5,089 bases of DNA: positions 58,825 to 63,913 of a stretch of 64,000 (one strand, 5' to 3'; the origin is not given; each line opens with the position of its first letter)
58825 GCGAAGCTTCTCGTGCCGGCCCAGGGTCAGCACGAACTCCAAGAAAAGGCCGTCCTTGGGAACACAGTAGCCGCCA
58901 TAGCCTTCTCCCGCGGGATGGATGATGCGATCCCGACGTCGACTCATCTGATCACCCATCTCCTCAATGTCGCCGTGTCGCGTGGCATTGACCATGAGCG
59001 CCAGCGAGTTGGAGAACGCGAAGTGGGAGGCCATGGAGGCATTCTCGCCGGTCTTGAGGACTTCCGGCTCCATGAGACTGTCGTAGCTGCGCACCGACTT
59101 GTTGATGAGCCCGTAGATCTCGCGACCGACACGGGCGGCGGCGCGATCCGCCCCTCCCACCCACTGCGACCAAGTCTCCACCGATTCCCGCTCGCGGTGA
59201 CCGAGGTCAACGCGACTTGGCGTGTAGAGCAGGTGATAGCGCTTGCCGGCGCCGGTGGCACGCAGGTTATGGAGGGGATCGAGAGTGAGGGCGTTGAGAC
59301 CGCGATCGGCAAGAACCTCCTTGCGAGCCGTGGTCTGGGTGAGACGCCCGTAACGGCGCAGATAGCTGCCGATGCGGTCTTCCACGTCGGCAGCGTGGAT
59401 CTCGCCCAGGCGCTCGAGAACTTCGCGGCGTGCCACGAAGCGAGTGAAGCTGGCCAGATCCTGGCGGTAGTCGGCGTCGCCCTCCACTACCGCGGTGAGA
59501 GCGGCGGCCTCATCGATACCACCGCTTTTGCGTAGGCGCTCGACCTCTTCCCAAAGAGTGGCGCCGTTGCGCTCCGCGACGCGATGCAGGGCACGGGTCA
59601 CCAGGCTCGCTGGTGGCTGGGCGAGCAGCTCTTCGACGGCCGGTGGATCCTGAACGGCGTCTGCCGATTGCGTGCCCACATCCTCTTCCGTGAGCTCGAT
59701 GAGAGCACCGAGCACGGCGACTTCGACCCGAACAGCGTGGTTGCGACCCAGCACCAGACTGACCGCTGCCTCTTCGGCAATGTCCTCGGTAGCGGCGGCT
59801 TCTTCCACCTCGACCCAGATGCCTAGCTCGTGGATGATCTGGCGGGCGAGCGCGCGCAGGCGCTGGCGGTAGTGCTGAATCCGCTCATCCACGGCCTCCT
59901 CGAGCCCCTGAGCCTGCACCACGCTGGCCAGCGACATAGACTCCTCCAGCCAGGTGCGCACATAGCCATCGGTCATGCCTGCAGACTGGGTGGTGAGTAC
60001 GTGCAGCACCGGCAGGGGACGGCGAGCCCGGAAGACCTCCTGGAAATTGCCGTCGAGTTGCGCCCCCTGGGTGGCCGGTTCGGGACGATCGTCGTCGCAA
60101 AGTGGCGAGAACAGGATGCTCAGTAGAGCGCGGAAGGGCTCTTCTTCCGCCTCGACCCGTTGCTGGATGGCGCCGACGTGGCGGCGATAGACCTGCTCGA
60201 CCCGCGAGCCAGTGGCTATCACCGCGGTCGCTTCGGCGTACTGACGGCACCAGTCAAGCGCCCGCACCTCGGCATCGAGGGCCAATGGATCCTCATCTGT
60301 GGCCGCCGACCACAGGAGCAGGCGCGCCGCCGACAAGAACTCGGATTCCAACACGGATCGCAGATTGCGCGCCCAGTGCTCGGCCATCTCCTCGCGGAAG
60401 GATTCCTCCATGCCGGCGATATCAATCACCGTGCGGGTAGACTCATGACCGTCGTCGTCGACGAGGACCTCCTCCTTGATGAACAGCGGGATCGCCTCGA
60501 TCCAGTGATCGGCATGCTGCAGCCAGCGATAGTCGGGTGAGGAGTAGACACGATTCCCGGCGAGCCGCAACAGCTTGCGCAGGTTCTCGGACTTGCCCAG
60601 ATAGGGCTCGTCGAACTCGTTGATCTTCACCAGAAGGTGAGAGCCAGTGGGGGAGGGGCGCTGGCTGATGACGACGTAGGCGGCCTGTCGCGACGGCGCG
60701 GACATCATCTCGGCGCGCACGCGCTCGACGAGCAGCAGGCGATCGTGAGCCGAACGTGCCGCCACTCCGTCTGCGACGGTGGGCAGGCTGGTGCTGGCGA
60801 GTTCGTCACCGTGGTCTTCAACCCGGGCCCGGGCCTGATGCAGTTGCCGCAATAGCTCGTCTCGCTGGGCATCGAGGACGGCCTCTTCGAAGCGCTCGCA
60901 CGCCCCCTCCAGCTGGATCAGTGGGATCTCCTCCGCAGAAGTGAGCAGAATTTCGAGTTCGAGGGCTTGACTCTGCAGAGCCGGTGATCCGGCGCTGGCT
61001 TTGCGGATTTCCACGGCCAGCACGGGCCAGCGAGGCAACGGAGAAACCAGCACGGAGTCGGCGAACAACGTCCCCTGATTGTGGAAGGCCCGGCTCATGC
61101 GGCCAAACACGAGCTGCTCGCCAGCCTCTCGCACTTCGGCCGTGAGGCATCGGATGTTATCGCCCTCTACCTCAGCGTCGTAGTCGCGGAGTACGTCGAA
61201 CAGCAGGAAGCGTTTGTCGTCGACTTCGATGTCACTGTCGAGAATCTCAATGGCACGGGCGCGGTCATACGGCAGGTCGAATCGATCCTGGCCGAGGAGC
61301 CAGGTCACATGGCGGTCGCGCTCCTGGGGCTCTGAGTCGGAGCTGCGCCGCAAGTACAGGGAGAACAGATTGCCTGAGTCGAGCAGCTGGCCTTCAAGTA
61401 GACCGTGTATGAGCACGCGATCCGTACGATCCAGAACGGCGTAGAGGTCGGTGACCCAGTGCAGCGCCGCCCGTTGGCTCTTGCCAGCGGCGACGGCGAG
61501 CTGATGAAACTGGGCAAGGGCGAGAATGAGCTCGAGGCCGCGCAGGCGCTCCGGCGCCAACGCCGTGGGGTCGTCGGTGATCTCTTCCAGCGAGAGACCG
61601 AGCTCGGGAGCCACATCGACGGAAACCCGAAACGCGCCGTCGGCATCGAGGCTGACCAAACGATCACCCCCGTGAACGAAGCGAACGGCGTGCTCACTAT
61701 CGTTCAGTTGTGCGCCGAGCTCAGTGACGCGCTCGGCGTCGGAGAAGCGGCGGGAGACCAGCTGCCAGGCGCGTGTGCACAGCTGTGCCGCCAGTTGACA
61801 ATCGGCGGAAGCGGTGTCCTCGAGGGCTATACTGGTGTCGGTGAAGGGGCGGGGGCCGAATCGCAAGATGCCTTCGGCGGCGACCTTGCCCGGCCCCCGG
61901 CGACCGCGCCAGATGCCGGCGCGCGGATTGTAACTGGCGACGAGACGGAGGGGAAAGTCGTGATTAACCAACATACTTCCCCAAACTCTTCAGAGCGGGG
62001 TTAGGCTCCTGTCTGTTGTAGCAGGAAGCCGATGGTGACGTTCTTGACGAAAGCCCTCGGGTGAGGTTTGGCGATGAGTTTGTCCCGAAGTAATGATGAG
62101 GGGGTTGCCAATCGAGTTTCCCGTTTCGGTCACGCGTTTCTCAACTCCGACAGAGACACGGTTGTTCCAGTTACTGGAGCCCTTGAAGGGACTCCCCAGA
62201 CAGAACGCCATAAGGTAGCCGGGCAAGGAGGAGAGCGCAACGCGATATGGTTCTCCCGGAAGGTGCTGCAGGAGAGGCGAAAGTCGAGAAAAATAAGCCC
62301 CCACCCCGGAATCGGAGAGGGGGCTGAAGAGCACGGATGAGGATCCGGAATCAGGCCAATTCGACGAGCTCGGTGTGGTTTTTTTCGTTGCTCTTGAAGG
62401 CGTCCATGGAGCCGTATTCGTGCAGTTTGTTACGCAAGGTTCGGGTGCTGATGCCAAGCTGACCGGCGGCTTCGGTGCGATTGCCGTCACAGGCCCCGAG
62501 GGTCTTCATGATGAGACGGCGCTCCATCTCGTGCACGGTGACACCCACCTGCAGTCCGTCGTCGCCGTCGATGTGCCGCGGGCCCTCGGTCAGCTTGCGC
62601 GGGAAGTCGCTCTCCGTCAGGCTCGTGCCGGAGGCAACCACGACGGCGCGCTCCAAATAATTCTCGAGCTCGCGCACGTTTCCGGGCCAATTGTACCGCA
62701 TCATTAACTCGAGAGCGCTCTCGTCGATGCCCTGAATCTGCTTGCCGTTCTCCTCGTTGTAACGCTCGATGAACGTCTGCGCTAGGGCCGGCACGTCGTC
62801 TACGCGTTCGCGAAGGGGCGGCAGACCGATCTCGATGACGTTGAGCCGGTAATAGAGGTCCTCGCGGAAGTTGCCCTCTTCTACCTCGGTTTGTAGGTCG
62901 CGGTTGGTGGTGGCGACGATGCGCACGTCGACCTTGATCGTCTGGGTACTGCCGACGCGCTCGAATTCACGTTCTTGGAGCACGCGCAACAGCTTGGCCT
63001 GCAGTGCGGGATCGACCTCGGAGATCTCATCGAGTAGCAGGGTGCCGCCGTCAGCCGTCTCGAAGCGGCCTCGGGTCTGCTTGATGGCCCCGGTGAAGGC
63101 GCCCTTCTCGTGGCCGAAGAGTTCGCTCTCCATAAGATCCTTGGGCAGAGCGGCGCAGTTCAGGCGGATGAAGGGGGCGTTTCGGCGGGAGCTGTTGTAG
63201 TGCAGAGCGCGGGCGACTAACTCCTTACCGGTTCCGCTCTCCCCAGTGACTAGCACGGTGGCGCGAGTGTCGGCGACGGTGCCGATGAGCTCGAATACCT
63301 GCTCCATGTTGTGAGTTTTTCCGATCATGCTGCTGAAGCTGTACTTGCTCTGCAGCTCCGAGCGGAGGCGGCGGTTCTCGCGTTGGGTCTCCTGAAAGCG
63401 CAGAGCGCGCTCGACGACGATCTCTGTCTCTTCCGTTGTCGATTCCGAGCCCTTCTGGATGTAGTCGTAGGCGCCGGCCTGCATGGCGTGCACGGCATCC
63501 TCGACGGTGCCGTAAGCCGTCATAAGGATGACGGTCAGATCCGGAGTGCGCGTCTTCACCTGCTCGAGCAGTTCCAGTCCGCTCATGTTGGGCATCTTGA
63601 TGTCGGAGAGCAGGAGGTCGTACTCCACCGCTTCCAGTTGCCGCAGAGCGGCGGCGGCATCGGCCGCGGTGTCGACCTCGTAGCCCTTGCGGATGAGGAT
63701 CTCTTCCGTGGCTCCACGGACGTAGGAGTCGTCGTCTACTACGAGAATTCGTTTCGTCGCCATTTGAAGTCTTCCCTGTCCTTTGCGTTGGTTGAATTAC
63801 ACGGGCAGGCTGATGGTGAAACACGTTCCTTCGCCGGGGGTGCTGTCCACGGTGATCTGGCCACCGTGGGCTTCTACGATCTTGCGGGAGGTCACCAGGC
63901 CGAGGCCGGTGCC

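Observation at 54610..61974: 2454-aa protein: sugar-dehydrogenase motifs without a visible Rossmann motif, flanked by ~1,700 aa of unassigned sequence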

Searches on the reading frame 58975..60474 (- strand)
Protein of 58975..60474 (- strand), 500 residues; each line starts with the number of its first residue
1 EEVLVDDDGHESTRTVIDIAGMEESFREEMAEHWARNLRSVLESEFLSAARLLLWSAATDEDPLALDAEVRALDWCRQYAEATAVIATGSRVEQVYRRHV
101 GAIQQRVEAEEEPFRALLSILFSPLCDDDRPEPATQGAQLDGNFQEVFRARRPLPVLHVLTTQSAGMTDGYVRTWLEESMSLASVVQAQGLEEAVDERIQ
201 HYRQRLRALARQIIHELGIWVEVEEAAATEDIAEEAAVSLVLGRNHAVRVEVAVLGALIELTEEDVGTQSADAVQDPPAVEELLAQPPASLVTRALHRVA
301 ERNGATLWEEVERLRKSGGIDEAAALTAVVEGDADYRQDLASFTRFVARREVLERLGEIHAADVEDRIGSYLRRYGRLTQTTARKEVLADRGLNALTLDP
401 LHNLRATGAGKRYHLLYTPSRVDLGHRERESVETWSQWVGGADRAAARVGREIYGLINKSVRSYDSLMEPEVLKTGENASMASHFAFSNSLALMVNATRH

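Call 26: search_protein_families(library=pfam, proteins=[window:58975-60474:-], max_evalue=10)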
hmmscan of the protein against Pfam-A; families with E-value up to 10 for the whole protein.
window:58975-60474:- (500 aa): 1 family
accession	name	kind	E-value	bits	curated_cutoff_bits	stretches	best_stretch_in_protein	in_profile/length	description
PF13286.11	HD_assoc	-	0.54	11.3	22.2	1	104-176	25-89/91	Phosphohydrolase-associated domain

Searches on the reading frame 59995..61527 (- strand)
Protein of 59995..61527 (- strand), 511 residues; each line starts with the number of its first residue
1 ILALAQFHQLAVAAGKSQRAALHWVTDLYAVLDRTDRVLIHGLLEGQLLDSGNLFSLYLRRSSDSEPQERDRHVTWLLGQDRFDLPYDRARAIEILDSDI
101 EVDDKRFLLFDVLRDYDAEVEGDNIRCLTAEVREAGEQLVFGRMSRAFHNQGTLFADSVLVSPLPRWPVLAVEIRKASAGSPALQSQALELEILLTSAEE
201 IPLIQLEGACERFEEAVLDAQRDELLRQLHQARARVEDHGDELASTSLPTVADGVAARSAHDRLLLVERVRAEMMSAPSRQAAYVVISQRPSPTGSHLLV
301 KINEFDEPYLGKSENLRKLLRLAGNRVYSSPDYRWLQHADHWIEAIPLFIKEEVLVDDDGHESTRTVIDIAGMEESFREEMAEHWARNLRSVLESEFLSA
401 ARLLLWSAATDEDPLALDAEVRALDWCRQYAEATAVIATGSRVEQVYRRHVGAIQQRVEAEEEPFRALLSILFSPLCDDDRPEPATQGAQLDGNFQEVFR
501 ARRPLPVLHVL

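Call 71: search_protein_representatives(alignment_id=A6)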
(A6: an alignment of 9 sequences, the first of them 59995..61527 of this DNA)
Query: 9 sequences, 528 profile positions. Proteins with E-value up to 0.001 (for the whole library): 102; up to 1e-10: 83; up to 1e-30: 55. The best 102 are listed.
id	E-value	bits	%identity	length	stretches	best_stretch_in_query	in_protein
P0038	1.1e-215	734.0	-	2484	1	1-528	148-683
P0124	6.4e-204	695.2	-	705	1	1-528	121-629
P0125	1.3e-201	687.6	-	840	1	1-528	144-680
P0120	6.5e-197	672.1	-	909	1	1-528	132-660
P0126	9.4e-189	645.2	-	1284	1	1-528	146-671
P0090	2.4e-184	630.6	-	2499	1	2-528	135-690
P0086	2.4e-179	614.1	-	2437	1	1-528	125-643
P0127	7.8e-165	566.2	-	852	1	2-528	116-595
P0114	2.6e-144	498.5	-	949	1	89-528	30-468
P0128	1.6e-105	370.5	-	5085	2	67-528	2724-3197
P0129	6.3e-101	355.4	-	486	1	207-528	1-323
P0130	6.3e-88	312.5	-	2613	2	69-528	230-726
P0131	1.2e-78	281.9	-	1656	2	58-528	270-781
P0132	5.3e-77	276.4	-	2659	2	62-528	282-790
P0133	6.6e-76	272.8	-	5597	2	160-528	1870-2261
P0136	6.7e-71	256.3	-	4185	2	67-478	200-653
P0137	3.0e-70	254.1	-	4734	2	186-528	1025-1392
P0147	3.2e-59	217.7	-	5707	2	69-484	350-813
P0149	2.9e-58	214.6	-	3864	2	172-528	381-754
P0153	3.9e-53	197.7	-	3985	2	250-500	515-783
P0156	9.6e-50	186.5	-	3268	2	181-528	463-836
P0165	2.1e-43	165.5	-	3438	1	10-460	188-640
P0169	5.6e-40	154.2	-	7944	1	86-527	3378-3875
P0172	1.4e-36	143.0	-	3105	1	3-525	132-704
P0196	1.3e-15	73.9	-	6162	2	3-198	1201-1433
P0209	4.7e-08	48.9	-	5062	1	18-468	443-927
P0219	5.7e-04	35.4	-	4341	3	8-183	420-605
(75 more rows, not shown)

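Call 75: search_protein_families(library=pfam, proteins=[P0137, P0136], max_evalue=0.00001)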
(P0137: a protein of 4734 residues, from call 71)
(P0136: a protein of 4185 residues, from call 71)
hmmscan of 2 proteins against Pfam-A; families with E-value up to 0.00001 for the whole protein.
P0137 (4734 aa): 0 families

P0136 (4185 aa): 1 family
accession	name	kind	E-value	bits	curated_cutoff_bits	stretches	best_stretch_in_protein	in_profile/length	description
PF00288.32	GHMP_kinases_N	-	3.8e-06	27.4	22.3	0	3548-3617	11-79/87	GHMP kinases N terminal domain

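Call 77: search_protein_families(library=pfam, proteins=[P0137, P0219], max_evalue=0.01)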
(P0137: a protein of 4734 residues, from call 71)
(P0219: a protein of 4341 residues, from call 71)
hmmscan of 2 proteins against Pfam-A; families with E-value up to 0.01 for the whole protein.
P0137 (4734 aa): 2 families
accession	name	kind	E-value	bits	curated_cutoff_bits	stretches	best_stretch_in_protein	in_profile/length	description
PF00288.32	GHMP_kinases_N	-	0.00021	21.9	22.3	1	4122-4194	13-83/87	GHMP kinases N terminal domain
PF14398.11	ATPgrasp_YheCD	-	0.00041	20.1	26.8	1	3688-3787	139-234/255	YheC/D like ATP-grasp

P0219 (4341 aa): 2 families
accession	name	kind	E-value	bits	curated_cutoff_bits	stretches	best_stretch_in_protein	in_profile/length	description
PF00288.32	GHMP_kinases_N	-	6.8e-07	29.9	22.3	1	3630-3706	14-87/87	GHMP kinases N terminal domain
PF00984.24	UDPG_MGDP_dh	-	0.00018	22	25.4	1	1147-1219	2-75/94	UDP-glucose/GDP-mannose dehydrogenase family, central domain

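Call 79: list_cluster_members(proteins=[P0153, P0149, P0156, P0137, P0133, P0169, P0128, P0196, P0165, P0172])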
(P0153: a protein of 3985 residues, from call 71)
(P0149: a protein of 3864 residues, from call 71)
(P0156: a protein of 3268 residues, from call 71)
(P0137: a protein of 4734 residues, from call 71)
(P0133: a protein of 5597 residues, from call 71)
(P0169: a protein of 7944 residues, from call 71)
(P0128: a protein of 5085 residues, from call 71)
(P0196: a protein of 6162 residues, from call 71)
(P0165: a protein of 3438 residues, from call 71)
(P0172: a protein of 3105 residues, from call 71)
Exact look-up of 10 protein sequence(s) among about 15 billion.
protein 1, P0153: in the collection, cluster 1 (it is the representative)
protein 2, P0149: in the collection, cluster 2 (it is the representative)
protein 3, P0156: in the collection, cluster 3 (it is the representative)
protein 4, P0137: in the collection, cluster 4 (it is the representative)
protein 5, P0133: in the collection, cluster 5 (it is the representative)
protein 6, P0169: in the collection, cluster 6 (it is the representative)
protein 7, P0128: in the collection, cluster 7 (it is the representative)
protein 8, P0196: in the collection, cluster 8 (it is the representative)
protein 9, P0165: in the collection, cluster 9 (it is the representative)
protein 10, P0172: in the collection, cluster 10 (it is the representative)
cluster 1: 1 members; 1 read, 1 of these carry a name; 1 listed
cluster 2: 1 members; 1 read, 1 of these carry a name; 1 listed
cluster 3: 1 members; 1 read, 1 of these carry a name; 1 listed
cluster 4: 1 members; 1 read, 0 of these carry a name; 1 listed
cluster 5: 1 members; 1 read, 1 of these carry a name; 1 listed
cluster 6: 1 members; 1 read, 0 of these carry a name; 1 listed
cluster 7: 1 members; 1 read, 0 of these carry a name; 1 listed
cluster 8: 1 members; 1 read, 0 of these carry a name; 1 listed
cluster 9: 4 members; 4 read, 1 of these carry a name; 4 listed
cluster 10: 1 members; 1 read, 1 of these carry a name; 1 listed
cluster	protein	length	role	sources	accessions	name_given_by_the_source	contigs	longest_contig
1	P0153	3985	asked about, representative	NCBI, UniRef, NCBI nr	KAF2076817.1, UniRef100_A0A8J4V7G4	hypothetical protein CYY_001894 [Polysphondylium violaceum] | Uncharacterized protein n=1 Tax=Polysphondylium violaceum TaxID=133409 ...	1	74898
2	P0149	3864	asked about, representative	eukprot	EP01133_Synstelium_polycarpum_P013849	gene13849-16329_t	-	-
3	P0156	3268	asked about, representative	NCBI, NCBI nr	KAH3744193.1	hypothetical protein Pelo_14398 [Pelomyxa schiedti]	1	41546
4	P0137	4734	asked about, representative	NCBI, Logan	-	-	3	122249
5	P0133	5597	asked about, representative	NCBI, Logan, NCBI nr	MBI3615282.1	MAG: hypothetical protein HY211_02075 [Candidatus Omnitrophica bacterium] | hypothetical protein [Candidatus Omnitrophota bacterium]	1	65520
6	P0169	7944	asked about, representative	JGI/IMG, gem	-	-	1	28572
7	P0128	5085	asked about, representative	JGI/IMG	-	-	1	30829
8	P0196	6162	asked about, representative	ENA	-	-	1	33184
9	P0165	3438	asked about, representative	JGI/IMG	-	-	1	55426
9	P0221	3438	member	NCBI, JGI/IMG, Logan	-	galactokinase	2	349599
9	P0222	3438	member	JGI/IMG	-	-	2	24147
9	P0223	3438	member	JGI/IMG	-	-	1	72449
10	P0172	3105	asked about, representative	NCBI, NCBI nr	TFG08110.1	MAG: hypothetical protein EU539_03240 [Promethearchaeota archaeon] | MAG: hypothetical protein EU539_03240 [Candidatus Lokiarchaeota archaeon]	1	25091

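Call 81: find_homologous_proteins(query=P0156, max_evalue=1e-10)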
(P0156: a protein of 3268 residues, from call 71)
Query P0156 (3268 aa): 4 proteins with E <= 1e-10 among 4326 candidates.
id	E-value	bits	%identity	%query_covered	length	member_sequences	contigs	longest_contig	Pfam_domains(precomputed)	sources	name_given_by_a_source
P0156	0.0e+0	7546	100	100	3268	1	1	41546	-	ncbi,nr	ncbi:hypothetical protein Pelo_14398 [Pelomyxa schiedti]|nr:hypothetical protein Pelo_14398 [Pelomyx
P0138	0.0e+0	2132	40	77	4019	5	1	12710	PF00288.33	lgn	-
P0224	0.0e+0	1778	37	77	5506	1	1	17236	-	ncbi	-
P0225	6.2e-89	317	24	75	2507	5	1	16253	-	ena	-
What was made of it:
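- Tried and rejected: The search with P0156 found only unnamed relatives (call 81).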

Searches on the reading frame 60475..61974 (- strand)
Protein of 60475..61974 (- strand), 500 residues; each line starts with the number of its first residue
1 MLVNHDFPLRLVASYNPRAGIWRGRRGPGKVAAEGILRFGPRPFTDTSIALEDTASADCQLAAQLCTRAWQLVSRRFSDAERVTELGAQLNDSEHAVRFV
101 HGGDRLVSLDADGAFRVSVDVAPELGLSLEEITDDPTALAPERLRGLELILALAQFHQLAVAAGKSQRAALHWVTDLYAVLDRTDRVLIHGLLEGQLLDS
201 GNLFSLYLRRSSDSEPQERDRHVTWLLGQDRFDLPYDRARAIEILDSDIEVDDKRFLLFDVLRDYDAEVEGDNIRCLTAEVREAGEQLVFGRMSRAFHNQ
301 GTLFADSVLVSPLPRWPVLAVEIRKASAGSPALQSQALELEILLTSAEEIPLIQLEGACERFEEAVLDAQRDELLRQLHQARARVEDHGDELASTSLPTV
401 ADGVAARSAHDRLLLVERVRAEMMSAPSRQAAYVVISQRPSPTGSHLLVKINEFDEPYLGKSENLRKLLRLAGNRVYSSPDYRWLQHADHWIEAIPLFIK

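Call 26: search_protein_families(library=pfam, proteins=[window:60475-61974:-], max_evalue=10)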
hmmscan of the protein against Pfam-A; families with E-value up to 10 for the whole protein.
window:60475-61974:- (500 aa): 0 families

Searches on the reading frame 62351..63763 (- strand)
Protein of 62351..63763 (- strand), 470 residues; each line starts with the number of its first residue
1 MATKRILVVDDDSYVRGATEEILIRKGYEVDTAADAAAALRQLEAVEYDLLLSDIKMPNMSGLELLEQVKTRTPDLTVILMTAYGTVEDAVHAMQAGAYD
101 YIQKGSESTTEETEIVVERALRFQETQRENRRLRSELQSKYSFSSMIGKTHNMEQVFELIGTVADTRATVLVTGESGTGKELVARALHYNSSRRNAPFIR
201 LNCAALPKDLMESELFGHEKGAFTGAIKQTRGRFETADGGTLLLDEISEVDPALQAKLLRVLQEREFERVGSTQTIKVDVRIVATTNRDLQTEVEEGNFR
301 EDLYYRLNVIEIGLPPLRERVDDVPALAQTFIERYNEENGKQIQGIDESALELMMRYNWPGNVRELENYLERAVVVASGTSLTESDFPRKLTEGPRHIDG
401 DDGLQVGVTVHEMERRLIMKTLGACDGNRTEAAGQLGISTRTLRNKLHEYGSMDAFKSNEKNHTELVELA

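Call 8: search_protein_families(library=pfam, proteins=[window:62351-63763:-], max_evalue=0.01)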
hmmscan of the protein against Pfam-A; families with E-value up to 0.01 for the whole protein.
window:62351-63763:- (470 aa): 18 families
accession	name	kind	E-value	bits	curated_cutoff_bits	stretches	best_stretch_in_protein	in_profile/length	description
PF00158.32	Sigma54_activat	-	2.7e-74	248.9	20.2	1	146-312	1-167/168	Sigma-54 interaction domain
PF00072.30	Response_reg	-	2.6e-29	102.1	30.2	1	6-106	1-101/111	Response regulator receiver domain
PF25601.1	AAA_lid_14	-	2.4e-27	95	27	1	318-395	1-78/87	AAA+ ATPase lid domain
PF14532.12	Sigma54_activ_2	-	3.9e-25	89.1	25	1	147-317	1-138/138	Sigma-54 interaction domain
PF02954.25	HTH_8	-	5.9e-13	48.8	22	1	411-450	3-42/42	Bacterial regulatory protein, Fis family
PF07728.20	AAA_5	-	1.4e-09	38.5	22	1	170-289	2-124/139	AAA domain (dynein-related subfamily)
PF07726.17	AAA_3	-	3.5e-06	27.4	27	1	170-287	2-111/131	ATPase family associated with various cellular activities (AAA)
PF13191.12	AAA_16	-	8.1e-06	26.9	32.6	1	147-216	3-79/167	AAA ATPase domain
PF00004.35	AAA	-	1.4e-05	26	21.2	1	170-288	1-110/131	ATPase family associated with various cellular activities (AAA)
PF07724.20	AAA_2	-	5.3e-05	23.8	27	1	168-295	4-132/166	AAA domain (Cdc48 subfamily)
PF20030.5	bpMoxR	-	8.3e-05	22.2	27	1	152-285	16-144/205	MoxR domain in the MoxR-vWA-beta-propeller ternary systems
PF12775.13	AAA_7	-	0.0022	18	25.8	1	137-204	3-70/181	P-loop containing dynein motor region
PF18024.7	HTH_50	-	0.0024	18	27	0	410-451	8-48/50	Helix-turn-helix domain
PF13245.12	AAA_19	-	0.0029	18.2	25.1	0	166-266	10-118/134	AAA domain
PF13556.12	HTH_30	-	0.0038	17.4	27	0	421-448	7-34/59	PucR C-terminal helix-turn-helix domain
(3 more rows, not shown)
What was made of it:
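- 62351..63763 (-): NtrC-type sigma-54 activator (receiver + AAA+ + HTH_8) directly upstream. Candidate regulator. Call 8.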
